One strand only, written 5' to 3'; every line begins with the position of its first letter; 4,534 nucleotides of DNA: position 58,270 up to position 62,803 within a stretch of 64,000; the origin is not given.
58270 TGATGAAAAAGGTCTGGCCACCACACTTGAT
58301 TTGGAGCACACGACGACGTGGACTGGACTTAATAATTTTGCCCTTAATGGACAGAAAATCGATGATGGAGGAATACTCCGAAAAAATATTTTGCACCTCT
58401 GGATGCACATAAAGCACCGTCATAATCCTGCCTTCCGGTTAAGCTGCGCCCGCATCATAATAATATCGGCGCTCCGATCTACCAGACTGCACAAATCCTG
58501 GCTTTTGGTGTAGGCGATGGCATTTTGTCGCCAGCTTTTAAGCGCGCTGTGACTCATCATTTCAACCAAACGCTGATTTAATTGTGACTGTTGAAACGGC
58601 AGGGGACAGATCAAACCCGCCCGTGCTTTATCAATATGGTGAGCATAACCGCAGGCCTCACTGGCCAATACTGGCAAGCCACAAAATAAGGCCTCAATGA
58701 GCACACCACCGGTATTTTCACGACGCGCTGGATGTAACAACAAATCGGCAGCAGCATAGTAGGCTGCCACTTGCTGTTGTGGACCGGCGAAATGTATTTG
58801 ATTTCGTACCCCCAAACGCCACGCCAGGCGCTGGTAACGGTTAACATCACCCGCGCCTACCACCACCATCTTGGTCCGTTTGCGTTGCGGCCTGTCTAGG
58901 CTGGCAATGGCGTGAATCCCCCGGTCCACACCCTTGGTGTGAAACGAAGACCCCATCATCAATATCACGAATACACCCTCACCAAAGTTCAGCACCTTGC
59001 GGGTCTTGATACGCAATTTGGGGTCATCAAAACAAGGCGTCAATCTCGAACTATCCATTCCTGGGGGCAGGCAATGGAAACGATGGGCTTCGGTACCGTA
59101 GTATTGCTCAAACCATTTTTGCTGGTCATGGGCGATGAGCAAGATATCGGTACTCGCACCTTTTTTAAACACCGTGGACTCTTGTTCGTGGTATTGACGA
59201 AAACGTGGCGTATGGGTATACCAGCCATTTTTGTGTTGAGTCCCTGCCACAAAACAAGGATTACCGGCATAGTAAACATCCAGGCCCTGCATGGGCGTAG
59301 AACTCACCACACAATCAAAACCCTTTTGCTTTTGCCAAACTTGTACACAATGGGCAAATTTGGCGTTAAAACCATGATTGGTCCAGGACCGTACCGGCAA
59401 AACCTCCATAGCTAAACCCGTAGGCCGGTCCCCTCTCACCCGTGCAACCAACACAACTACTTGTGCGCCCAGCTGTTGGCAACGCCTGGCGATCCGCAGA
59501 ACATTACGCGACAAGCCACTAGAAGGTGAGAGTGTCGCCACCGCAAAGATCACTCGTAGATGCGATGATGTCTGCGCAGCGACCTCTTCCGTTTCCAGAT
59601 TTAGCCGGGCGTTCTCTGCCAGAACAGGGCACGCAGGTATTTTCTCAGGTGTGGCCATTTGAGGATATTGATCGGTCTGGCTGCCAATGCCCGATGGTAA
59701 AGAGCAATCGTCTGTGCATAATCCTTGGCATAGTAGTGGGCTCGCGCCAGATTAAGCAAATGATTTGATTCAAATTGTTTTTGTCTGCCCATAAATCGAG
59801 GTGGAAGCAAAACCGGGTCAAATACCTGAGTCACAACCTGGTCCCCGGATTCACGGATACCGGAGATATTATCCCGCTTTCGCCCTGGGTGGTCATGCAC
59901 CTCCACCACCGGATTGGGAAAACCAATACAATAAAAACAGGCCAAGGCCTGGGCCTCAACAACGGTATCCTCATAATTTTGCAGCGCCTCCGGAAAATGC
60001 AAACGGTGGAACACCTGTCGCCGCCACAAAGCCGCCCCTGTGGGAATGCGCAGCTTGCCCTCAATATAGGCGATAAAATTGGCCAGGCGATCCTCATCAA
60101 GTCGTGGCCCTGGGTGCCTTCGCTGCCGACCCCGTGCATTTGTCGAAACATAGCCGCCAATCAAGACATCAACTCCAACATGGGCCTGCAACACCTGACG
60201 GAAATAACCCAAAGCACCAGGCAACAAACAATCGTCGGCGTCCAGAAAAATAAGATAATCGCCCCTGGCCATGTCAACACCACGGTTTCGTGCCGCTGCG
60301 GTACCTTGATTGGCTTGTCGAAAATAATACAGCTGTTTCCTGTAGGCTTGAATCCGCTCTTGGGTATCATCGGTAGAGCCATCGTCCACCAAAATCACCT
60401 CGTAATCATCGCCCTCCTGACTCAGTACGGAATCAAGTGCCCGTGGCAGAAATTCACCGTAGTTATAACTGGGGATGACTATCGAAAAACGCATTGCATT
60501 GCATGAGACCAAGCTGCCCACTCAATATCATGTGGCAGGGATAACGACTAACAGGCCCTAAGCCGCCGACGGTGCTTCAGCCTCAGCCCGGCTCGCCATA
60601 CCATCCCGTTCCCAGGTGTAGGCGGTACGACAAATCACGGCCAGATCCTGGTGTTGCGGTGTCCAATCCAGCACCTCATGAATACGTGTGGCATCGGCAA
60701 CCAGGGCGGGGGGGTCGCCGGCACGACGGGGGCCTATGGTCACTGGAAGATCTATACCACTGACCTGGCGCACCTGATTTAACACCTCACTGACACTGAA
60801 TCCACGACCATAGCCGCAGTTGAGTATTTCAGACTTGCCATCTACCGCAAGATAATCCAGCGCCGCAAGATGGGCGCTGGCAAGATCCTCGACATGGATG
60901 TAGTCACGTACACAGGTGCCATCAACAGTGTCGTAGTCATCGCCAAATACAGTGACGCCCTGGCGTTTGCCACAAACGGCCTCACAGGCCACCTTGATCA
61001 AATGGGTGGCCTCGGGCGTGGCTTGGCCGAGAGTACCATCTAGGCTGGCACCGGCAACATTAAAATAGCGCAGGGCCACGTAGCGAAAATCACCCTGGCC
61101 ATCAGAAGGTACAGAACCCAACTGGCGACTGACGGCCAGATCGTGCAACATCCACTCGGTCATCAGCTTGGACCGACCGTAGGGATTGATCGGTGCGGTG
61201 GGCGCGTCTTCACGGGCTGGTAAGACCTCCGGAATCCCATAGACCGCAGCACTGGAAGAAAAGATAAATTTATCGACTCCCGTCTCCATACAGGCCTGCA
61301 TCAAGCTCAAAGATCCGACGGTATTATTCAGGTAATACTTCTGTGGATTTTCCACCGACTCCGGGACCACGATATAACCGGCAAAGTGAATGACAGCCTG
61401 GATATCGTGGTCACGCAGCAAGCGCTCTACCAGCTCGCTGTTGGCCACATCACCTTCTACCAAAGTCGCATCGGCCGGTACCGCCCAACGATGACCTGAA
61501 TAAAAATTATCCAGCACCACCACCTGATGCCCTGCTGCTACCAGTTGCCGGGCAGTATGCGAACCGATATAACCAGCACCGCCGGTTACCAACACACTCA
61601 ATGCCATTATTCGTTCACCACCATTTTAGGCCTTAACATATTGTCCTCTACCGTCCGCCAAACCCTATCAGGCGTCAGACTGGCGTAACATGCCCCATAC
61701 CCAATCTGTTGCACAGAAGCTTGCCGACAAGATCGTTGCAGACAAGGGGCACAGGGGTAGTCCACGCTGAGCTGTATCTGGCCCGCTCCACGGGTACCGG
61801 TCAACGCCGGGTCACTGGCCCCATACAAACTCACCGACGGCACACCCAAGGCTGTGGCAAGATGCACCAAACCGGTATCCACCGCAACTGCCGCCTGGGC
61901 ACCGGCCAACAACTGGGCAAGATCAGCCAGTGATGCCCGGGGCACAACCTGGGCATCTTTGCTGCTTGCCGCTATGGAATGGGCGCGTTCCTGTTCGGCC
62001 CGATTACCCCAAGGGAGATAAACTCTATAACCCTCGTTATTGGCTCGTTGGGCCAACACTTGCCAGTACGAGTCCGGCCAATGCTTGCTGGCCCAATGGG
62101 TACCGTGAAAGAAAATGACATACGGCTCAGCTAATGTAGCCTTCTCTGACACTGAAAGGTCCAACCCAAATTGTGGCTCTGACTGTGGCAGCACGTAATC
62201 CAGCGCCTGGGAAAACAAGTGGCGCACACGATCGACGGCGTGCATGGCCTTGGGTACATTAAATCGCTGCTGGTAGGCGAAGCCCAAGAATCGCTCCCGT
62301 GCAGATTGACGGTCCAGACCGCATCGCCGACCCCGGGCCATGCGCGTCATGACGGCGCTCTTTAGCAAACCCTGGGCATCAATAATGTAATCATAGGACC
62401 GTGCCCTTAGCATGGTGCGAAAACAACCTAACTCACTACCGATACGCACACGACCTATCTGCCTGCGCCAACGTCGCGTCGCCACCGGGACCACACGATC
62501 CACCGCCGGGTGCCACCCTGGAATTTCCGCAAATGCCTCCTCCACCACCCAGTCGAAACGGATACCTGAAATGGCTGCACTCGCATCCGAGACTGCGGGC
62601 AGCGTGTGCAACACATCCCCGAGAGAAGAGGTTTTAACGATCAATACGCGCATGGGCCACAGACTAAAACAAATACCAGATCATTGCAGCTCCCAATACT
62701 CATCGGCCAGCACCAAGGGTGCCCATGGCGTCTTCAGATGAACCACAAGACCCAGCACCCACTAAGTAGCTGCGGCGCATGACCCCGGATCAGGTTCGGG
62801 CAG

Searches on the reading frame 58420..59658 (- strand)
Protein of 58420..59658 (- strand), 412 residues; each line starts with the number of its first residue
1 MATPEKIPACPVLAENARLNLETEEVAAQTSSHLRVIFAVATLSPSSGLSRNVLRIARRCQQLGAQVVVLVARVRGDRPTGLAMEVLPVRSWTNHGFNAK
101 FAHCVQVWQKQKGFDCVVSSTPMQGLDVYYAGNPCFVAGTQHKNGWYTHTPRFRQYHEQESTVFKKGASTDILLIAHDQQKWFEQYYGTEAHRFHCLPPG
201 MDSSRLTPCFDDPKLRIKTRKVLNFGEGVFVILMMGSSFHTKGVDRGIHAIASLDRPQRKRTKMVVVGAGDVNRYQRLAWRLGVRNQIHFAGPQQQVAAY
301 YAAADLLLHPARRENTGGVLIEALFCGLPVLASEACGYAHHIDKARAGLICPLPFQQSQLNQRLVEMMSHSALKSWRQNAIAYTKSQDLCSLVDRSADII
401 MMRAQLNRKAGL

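Call 94: search_protein_families(library=pfam, proteins=[window:58420-59658:-], max_evalue=0.00001)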
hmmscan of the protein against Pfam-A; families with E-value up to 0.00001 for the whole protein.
window:58420-59658:- (412 aa): 4 families
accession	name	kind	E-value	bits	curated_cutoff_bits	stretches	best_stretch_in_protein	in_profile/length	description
PF00534.26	Glycos_transf_1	-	2.6e-29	102.4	26.4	1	218-380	4-169/172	Glycosyl transferases group 1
PF13692.12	Glyco_trans_1_4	-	1.5e-22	80.9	27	1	231-367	3-139/142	Glycosyl transferases group 1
PF20706.3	GT4-conflict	-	2.6e-13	50.2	26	1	200-368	171-337/385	Family 4 Glycosyltransferase in conflict systems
PF13439.12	Glyco_transf_4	-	4.1e-07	30.6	28.5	1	47-205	2-170/170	Glycosyltransferase Family 4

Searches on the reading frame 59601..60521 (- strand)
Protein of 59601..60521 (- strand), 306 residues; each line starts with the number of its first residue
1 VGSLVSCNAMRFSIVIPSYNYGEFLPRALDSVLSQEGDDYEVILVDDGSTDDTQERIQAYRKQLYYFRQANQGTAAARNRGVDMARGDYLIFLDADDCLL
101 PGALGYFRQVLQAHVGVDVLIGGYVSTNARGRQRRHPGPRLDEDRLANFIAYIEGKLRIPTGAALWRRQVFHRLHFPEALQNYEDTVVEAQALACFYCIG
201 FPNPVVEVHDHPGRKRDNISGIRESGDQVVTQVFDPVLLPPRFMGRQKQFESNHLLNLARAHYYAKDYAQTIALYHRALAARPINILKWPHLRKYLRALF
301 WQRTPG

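Call 94: search_protein_families(library=pfam, proteins=[window:59601-60521:-], max_evalue=0.00001)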
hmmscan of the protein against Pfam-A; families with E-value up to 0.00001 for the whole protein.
window:59601-60521:- (306 aa): 3 families
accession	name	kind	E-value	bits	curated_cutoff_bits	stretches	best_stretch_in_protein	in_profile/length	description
PF00535.33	Glycos_transf_2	-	1.2e-35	123.4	23.3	1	13-165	1-159/168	Glycosyl transferase family 2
PF10111.15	Glyco_tranf_2_2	-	1.7e-11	44.6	27.3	1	14-99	2-94/276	Glycosyltransferase like family 2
PF13641.12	Glyco_tranf_2_3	-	3.6e-09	37.4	27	1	11-116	2-117/230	Glycosyltransferase like family 2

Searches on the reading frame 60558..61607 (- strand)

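Call 94: search_protein_families(library=pfam, proteins=[window:60558-61607:-], max_evalue=0.00001)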
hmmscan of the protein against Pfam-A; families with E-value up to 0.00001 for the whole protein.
window:60558-61607:- (349 aa): 8 families
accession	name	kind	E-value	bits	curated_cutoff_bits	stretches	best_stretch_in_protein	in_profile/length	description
PF01370.27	Epimerase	-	6.9e-58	196.3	20.9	1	5-265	1-240/240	NAD dependent epimerase/dehydratase family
PF16363.11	GDP_Man_Dehyd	-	8.2e-48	164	27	1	6-319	1-323/332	GDP-mannose 4,6 dehydratase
PF01073.25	3Beta_HSD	-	1.1e-18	67.7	22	1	6-260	1-239/280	3-beta hydroxysteroid dehydrogenase/isomerase family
PF02719.21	Polysacc_synt_2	-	1e-16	61.5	20.2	1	5-187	1-174/293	Polysaccharide biosynthesis protein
PF04321.23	RmlD_sub_bind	-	6.6e-16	58.7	27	1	5-154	3-136/287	RmlD substrate binding domain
PF13460.12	NAD_binding_10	-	1.9e-10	41.4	27.2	1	9-131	1-111/184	NAD(P)H-binding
PF08659.16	KR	-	4.1e-07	30.5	22.6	0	5-124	3-142/180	KR domain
PF05368.20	NmrA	-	3.6e-06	27.2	27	1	4-119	4-107/298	NmrA-like family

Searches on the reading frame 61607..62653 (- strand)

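Call 94: search_protein_families(library=pfam, proteins=[window:61607-62653:-], max_evalue=0.00001)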
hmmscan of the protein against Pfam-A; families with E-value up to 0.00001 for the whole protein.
window:61607-62653:- (348 aa): 1 family
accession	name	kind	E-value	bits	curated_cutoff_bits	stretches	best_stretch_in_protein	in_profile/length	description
PF01075.23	Glyco_transf_9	-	1.1e-63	215.2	22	1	79-312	5-244/247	Glycosyltransferase family 9 (heptosyltransferase)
